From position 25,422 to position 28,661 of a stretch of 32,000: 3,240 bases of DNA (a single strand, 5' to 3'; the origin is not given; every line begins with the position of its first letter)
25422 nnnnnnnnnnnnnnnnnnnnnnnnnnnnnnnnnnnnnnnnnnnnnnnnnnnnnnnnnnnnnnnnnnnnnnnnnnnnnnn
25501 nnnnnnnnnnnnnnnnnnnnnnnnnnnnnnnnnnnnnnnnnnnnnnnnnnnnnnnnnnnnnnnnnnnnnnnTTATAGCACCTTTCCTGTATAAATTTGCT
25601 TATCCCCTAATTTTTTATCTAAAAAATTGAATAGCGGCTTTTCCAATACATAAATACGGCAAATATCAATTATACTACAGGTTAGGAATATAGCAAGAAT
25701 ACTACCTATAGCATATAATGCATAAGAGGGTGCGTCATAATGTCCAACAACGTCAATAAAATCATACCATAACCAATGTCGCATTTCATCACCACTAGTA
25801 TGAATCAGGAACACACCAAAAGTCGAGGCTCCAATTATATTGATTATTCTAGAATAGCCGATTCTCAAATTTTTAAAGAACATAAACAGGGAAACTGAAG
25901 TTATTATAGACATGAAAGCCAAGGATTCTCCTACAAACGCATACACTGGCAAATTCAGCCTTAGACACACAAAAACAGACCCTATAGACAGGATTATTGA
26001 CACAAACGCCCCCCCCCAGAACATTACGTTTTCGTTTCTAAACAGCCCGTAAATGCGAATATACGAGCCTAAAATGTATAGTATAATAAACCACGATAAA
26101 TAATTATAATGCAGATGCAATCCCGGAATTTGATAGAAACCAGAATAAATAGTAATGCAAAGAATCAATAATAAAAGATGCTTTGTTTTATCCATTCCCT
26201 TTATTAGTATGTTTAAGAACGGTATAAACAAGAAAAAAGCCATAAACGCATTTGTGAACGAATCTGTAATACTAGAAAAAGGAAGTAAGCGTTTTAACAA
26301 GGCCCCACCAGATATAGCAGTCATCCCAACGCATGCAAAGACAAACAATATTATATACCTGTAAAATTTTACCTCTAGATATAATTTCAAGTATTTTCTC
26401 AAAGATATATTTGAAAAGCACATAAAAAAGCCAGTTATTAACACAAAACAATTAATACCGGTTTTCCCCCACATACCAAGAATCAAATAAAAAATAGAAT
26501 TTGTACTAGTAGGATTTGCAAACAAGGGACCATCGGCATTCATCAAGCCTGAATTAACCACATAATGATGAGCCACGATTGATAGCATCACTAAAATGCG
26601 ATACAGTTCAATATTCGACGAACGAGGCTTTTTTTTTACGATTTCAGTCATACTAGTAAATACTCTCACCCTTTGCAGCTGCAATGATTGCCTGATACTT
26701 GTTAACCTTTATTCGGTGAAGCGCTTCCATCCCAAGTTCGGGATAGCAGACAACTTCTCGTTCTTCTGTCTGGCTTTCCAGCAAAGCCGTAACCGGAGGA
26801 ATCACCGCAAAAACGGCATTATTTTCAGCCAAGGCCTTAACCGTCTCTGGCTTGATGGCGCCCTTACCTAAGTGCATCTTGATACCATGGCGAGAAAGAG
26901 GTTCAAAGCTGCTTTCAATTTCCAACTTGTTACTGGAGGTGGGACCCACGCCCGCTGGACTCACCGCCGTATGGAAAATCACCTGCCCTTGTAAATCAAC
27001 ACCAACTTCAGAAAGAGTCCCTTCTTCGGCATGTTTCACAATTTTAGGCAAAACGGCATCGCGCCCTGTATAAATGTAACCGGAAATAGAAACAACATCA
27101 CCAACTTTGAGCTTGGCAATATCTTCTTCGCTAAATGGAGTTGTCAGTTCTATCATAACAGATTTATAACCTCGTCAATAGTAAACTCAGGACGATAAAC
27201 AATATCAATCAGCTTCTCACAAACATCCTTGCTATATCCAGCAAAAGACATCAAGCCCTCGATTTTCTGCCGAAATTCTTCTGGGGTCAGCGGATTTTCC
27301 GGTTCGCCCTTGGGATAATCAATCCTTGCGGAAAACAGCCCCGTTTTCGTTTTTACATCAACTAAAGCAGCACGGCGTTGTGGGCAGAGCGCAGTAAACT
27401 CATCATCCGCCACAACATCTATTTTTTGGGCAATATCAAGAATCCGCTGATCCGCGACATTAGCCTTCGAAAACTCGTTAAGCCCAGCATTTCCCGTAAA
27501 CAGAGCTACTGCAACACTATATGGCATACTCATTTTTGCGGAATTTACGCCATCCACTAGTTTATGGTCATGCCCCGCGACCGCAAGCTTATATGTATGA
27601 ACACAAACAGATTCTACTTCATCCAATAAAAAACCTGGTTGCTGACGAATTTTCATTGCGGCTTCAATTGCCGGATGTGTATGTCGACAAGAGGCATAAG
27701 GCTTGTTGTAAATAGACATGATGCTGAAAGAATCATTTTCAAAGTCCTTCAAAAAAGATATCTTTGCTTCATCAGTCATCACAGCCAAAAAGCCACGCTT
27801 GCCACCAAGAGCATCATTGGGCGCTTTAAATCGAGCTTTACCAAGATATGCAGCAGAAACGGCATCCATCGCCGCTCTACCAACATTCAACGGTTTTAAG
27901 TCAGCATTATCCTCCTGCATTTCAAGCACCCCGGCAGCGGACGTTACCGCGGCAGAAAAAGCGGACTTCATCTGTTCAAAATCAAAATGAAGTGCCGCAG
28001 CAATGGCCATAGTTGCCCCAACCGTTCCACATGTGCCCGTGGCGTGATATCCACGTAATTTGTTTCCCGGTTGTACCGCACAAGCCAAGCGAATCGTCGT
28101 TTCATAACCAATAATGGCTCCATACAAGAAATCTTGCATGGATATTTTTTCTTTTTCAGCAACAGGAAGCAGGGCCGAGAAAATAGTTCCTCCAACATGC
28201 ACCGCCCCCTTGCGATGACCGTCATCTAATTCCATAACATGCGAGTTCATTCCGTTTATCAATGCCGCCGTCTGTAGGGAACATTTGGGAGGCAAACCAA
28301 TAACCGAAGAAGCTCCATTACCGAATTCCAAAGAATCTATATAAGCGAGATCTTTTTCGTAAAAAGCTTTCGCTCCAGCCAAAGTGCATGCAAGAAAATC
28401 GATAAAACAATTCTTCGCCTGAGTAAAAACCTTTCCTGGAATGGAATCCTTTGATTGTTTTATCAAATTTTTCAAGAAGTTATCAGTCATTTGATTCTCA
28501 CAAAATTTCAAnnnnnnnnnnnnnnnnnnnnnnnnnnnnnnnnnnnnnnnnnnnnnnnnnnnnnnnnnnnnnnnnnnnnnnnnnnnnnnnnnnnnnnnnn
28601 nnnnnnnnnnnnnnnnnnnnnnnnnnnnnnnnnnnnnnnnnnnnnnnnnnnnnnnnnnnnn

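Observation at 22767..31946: Nine-gene convergent operon links organic-acid enzymes to ATP-grasp, CapA and O-acyltransferases inside a glycan locus (candidate undescribed glycan-decoration pathway)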

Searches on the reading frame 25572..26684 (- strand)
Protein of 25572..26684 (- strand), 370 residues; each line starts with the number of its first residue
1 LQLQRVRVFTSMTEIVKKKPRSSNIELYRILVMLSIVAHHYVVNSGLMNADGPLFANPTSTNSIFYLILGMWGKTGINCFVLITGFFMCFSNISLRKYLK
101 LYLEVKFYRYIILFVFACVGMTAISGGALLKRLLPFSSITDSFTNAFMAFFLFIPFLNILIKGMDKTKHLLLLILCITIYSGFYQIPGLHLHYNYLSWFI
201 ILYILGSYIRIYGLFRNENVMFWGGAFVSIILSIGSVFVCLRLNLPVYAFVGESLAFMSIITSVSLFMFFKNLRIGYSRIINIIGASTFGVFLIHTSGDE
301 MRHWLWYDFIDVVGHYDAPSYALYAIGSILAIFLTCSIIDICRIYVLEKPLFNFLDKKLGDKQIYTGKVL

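Call 4: search_protein_families(library=pfam, proteins=[window:25572-26684:-], max_evalue=0.01)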
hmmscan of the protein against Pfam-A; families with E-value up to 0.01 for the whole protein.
window:25572-26684:- (370 aa): 1 family
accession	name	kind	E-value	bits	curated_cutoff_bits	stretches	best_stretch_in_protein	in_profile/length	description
PF01757.29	Acyl_transf_3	-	1.4e-13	51.1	31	1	24-334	3-323/326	Acyltransferase domain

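Call 5: search_protein_families(library=ncbifam, proteins=[window:25572-26684:-], max_evalue=0.01)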
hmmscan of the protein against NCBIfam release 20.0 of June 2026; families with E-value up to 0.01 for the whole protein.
window:25572-26684:- (370 aa): 0 families

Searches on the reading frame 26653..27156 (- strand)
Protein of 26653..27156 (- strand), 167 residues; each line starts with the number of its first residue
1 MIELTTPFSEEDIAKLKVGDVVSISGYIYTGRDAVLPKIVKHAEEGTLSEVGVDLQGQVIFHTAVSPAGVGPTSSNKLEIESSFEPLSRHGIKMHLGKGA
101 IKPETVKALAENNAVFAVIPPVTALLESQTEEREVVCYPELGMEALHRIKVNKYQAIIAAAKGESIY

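Call 4: search_protein_families(library=pfam, proteins=[window:26653-27156:-], max_evalue=0.01)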
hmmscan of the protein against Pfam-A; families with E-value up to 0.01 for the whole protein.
window:26653-27156:- (167 aa): 1 family
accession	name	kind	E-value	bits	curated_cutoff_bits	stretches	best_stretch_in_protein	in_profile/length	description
PF05683.17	Fumerase_C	-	6.6e-22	78.3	22.2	1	2-167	29-202/205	Fumarase C-terminus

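Call 5: search_protein_families(library=ncbifam, proteins=[window:26653-27156:-], max_evalue=0.01)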
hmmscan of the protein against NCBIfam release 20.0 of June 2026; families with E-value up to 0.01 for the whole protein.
window:26653-27156:- (167 aa): 8 families
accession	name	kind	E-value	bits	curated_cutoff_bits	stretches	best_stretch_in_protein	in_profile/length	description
NF005310.0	PRK06842.1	equivalog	1e-27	97.1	238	1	2-167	3-173/185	Fe-S-containing hydro-lyase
TIGR00723.1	ttdB_fumA_fumB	subfamily_domain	2.8e-22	79.4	145.15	1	11-167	1-167/169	FumA C-terminus/TtdB family hydratase beta subunit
NF006082.0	PRK08228.1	equivalog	4.4e-21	75.3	264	1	4-160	6-170/205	L(+)-tartrate dehydratase subunit beta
NF004708.0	PRK06043.1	equivalog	1.7e-17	63.7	269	1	3-167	4-176/192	fumarate hydratase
NF006253.0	PRK08395.1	equivalog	9.8e-16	57.9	244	1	2-167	3-163/166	fumarate hydratase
NF011920.0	PRK15391.1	subfamily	1.2e-07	30.4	1094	1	13-163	374-531/548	class I fumarate hydratase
NF011919.0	PRK15390.1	equivalog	1.8e-06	26.5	1105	1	12-162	373-530/548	class I fumarate hydratase FumA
NF011921.0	PRK15392.1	equivalog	2.7e-05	22.9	1060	1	11-162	371-529/550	class I fumarate hydratase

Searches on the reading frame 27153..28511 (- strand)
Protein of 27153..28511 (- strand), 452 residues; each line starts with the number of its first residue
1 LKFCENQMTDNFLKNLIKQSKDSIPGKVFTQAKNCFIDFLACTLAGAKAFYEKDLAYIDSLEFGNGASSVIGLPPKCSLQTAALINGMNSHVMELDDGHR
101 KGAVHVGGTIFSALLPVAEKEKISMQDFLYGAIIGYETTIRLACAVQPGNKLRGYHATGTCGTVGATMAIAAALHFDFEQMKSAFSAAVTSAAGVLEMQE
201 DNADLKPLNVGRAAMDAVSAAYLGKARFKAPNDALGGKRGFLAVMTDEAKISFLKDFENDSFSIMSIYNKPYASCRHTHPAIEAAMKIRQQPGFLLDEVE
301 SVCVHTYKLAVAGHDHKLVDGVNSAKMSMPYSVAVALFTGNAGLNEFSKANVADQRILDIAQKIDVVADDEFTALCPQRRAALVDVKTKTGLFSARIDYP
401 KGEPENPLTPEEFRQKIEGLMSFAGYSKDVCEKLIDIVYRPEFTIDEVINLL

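Call 4: search_protein_families(library=pfam, proteins=[window:27153-28511:-], max_evalue=0.01)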
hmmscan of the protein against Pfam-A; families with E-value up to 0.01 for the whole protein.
window:27153-28511:- (452 aa): 2 families
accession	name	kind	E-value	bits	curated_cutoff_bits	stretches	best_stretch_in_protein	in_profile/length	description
PF03972.19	MmgE_PrpD_N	-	5.2e-51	173.7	32.1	1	21-253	12-243/244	MmgE/PrpD N-terminal domain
PF19305.4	MmgE_PrpD_C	-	6.9e-38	130.6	32.1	1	272-422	1-153/173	MmgE/PrpD C-terminal domain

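Call 5: search_protein_families(library=ncbifam, proteins=[window:27153-28511:-], max_evalue=0.01)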
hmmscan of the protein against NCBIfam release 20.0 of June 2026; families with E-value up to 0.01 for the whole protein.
window:27153-28511:- (452 aa): 3 families
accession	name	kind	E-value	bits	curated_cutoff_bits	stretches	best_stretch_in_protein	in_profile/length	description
NF006943.0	PRK09425.1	equivalog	1.3e-11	43.9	575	1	164-380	177-398/480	bifunctional 2-methylcitrate dehydratase/aconitate hydratase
TIGR02330.1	prpD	equivalog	1.5e-09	37.1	458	1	164-380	165-386/468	2-methylcitrate dehydratase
NF042438.1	PrpD_hiGCgrampos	equivalog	1.1e-08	34.1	950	1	65-373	77-394/499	2-methylcitrate dehydratase PrpD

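Call 27: search_solved_structures(query=window:27153-28511:-, max_evalue=0.001)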
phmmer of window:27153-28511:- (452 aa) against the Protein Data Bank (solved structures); distinct sequences matched with E-value up to 0.001: 11.
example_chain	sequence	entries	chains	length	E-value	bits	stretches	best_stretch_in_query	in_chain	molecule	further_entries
7bra_A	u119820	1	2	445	3.4e-27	98.6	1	28-417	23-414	Bacillus subtilis IRG1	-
7e9d_A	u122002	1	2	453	5.5e-26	94.6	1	28-417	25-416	IRG1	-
2hp0_A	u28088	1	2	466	2.4e-25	92.5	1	14-420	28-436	IDS-epimerase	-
2hp3_A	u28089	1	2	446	2.9e-25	92.2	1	20-420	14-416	IDS-epimerase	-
12vt_A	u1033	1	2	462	1.1e-13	54.1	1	23-441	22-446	Cis-aconitate decarboxylase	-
12vw_A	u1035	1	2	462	1.1e-13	54.1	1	23-441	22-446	Cis-aconitate decarboxylase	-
12ux_A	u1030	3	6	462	1.5e-13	53.6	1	23-441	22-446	Cis-aconitate decarboxylase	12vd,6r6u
7br9_A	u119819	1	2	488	8.2e-13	51.2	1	26-442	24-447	Cis-aconitate decarboxylase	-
6r6t_A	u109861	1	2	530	1.1e-12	50.7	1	26-442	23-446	Cis-aconitate decarboxylase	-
12vq_A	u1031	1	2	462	1.3e-12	50.5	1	23-441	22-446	Cis-aconitate decarboxylase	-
5mux_A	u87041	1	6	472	0.00073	21.7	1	164-393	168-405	2-methylcitrate dehydratase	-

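Call 57: search_solved_structures(query=window:27153-28511:-, max_evalue=1e-12, show_alignments=5)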
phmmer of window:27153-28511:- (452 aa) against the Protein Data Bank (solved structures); distinct sequences matched with E-value up to 1e-12: 8.
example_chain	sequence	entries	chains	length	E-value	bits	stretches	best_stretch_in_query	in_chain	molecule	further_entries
7bra_A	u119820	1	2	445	3.4e-27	98.6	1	28-417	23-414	Bacillus subtilis IRG1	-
7e9d_A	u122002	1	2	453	5.5e-26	94.6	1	28-417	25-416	IRG1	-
2hp0_A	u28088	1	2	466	2.4e-25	92.5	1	14-420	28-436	IDS-epimerase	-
2hp3_A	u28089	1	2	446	2.9e-25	92.2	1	20-420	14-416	IDS-epimerase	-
12vt_A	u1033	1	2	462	1.1e-13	54.1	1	23-441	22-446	Cis-aconitate decarboxylase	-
12vw_A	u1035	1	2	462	1.1e-13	54.1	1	23-441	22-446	Cis-aconitate decarboxylase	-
12ux_A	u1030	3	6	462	1.5e-13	53.6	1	23-441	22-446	Cis-aconitate decarboxylase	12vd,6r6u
7br9_A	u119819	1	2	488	8.2e-13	51.2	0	26-442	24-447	Cis-aconitate decarboxylase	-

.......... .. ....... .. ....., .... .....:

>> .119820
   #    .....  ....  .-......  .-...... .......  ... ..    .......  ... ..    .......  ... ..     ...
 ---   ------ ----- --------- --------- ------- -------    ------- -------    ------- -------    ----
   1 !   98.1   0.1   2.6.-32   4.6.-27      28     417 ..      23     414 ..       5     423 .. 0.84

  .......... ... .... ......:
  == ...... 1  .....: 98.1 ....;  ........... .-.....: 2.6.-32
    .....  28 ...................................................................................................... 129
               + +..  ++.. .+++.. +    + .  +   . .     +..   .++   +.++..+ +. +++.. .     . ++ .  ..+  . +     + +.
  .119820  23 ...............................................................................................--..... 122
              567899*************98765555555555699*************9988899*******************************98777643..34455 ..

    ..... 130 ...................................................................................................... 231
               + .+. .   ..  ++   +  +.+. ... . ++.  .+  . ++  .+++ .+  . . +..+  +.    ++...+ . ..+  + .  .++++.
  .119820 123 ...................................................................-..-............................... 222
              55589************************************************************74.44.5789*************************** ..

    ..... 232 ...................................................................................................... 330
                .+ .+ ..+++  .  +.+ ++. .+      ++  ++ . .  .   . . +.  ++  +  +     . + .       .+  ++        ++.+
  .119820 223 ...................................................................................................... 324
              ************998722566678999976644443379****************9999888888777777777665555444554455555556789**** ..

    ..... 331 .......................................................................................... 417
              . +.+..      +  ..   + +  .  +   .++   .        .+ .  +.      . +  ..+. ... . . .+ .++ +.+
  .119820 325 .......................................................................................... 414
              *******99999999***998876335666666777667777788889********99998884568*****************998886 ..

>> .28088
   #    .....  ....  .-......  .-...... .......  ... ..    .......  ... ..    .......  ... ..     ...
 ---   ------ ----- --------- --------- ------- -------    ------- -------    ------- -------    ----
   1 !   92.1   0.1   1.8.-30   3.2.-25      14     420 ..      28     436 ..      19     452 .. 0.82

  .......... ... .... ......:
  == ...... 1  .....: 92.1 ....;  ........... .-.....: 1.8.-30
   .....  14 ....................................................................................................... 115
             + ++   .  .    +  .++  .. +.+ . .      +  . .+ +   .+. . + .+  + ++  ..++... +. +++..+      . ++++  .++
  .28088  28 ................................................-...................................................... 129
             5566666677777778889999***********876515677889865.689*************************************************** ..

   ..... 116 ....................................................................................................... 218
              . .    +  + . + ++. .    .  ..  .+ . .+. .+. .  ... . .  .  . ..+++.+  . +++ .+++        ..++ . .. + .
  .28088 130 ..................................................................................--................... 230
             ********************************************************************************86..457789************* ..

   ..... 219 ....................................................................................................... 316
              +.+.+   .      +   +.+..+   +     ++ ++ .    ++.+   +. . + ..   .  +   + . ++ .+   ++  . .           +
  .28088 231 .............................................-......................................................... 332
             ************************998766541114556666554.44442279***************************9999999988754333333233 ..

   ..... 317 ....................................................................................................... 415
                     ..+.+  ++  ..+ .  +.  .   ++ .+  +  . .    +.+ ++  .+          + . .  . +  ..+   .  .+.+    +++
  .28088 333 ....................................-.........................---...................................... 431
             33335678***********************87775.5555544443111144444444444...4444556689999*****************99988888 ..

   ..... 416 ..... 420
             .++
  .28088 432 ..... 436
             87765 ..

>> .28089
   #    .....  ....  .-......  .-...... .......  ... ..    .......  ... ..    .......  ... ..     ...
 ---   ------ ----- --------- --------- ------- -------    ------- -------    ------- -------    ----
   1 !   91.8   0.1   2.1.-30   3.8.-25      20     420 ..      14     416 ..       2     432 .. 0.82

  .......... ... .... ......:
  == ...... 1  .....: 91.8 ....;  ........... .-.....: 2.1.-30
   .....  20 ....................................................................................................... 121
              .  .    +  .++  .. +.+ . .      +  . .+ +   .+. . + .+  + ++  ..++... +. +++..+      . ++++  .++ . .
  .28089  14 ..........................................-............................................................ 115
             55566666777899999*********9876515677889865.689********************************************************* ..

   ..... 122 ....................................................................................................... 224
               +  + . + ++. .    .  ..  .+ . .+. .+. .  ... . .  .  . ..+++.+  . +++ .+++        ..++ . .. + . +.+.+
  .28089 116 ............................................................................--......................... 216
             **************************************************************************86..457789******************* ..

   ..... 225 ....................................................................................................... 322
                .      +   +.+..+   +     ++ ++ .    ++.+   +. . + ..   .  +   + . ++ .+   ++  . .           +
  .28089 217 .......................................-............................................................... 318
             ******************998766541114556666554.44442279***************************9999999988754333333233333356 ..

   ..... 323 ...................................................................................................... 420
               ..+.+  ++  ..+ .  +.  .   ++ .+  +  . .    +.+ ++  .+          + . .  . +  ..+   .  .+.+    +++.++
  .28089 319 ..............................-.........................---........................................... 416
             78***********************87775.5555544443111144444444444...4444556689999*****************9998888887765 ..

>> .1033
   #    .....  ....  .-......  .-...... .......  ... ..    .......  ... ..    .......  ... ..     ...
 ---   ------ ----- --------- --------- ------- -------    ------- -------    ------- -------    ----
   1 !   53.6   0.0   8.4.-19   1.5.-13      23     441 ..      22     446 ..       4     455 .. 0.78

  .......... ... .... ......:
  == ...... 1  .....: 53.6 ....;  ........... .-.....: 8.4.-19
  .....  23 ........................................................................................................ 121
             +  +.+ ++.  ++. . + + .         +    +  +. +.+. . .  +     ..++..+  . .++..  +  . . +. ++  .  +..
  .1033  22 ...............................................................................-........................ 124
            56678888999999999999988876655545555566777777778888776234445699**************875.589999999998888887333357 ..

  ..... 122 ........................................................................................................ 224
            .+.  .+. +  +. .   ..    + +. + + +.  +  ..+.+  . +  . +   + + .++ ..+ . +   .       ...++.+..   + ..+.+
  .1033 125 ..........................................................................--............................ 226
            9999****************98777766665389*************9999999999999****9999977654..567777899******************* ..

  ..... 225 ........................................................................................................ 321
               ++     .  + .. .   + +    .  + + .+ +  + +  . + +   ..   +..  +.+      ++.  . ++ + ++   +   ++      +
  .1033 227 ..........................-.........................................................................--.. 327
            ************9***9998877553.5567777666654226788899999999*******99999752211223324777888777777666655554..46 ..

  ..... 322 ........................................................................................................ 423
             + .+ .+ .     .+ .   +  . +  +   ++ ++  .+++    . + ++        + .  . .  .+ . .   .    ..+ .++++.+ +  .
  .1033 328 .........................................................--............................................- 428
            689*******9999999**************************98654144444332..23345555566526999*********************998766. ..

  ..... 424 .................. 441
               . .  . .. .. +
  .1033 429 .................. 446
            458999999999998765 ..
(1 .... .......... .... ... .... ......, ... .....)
